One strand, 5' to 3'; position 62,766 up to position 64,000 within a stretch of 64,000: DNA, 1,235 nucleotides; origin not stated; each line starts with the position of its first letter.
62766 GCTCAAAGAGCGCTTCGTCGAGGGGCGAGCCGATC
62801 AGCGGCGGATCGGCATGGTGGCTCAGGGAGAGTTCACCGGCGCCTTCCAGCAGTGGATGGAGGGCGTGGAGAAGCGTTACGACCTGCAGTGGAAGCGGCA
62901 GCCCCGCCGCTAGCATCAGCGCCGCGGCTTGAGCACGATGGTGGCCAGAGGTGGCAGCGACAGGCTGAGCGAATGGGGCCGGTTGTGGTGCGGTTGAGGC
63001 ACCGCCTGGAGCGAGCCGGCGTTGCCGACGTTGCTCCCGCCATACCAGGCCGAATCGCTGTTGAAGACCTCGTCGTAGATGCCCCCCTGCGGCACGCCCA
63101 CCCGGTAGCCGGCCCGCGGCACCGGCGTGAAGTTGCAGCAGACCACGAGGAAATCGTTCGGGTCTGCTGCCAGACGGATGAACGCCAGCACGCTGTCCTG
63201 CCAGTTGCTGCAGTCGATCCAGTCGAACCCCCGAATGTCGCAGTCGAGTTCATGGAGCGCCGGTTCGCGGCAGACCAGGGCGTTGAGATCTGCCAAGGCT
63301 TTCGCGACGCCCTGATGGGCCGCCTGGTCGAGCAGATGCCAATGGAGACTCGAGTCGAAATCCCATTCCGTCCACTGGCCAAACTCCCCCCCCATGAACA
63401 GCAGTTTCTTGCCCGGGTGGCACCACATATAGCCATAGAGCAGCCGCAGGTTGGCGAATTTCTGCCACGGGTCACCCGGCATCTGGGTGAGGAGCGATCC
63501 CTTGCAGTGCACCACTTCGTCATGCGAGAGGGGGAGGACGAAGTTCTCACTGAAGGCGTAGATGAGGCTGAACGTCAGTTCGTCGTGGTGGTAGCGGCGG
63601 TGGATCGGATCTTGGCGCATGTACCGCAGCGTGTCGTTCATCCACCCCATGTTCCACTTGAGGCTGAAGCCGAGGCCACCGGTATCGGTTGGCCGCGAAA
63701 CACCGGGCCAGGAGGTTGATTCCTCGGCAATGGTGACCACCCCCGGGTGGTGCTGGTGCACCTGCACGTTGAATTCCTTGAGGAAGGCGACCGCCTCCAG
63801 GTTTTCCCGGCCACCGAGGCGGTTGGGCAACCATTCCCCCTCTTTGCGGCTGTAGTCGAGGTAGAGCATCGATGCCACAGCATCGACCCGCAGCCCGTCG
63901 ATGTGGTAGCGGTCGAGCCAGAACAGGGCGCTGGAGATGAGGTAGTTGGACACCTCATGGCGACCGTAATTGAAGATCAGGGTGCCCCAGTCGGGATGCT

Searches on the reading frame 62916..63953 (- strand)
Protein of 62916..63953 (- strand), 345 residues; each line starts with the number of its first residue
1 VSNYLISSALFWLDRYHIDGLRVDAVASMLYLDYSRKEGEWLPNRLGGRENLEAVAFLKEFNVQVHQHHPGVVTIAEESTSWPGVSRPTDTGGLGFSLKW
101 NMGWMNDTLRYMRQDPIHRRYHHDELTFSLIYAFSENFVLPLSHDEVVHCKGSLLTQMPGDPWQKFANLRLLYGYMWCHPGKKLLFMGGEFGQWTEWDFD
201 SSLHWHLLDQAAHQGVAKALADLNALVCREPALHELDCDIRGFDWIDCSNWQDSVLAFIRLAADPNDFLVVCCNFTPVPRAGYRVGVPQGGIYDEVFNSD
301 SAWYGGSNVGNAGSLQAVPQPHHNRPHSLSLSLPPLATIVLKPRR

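Call 22: search_protein_families(library=pfam, proteins=[window:62916-63953:-], max_evalue=0.0001)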
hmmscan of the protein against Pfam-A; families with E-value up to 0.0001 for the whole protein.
window:62916-63953:- (345 aa): 1 family
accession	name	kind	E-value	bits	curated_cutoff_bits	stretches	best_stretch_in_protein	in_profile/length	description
PF02806.24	Alpha-amylase_C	-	5e-27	94.5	21.2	1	245-343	1-94/95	Alpha amylase, C-terminal all-beta domain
